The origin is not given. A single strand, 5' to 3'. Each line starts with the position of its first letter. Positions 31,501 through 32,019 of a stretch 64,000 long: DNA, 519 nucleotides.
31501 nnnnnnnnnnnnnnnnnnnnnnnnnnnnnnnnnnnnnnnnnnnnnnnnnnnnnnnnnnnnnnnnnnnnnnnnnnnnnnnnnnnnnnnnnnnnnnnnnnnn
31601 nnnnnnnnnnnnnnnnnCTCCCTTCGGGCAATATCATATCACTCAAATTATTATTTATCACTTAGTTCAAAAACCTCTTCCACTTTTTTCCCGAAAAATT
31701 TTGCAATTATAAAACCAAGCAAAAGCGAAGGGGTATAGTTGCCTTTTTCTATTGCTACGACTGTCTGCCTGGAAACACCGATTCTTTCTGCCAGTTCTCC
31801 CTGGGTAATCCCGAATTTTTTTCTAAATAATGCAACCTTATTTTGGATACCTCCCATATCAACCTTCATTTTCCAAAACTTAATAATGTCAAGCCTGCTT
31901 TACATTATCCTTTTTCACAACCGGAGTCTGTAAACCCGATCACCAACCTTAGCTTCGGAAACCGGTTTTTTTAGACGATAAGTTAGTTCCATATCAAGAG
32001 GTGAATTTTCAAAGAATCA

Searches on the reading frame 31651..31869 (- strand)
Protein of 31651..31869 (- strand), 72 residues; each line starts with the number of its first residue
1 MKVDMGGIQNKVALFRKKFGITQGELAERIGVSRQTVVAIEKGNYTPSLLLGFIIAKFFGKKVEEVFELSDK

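Call 71: search_protein_families(library=pfam, proteins=[window:31651-31869:-], max_evalue=0.1)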
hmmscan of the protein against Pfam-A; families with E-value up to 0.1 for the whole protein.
window:31651-31869:- (72 aa): 16 families
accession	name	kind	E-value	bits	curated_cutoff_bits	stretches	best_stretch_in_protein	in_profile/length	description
PF01381.28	HTH_3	-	5.5e-14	52.4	23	1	15-65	4-54/55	Helix-turn-helix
PF12844.13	HTH_19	-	1.3e-06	28.6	30.2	1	12-48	4-40/64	Helix-turn-helix domain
PF13560.12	HTH_31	-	1.9e-05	25.3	27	1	14-48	8-43/64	Helix-turn-helix domain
PF08279.18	HTH_11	-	5.6e-05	23.4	25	1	14-38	8-33/55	HTH domain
PF13412.12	HTH_24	-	0.0006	19.8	21.9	1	20-37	17-34/48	Winged helix-turn-helix DNA-binding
PF12802.13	MarR_2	-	0.001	19.6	27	1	20-39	18-39/61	MarR family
PF13545.12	HTH_Crp_2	-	0.0029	18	27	1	19-38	21-40/70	Crp-like helix-turn-helix domain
PF04545.22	Sigma70_r4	-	0.0051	16.7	24.1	1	20-42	20-42/50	Sigma-70, region 4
PF13413.12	HTH_25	-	0.0059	16.8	24.6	1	16-45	6-35/62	Helix-turn-helix domain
PF17762.8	HTH_ParB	-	0.007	16.9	22.6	1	17-37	17-37/102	ParB HTH domain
PF13384.12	HTH_23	-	0.0091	16.2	24.6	1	13-37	11-34/50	Homeodomain-like domain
PF20432.4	Xre-like-HTH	-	0.0098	16.6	25.8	1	16-37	19-40/63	Antitoxin Xre-like helix-turn-helix domain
PF13443.12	HTH_26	-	0.011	16.4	22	1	19-49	9-40/63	Cro/C1-type HTH DNA-binding domain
PF02796.21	HTH_7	-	0.065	13.8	23.8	0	20-37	21-38/45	Helix-turn-helix domain of resolvase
PF13404.12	HTH_AsnC-type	-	0.094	13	27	0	23-37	20-34/42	AsnC-type helix-turn-helix domain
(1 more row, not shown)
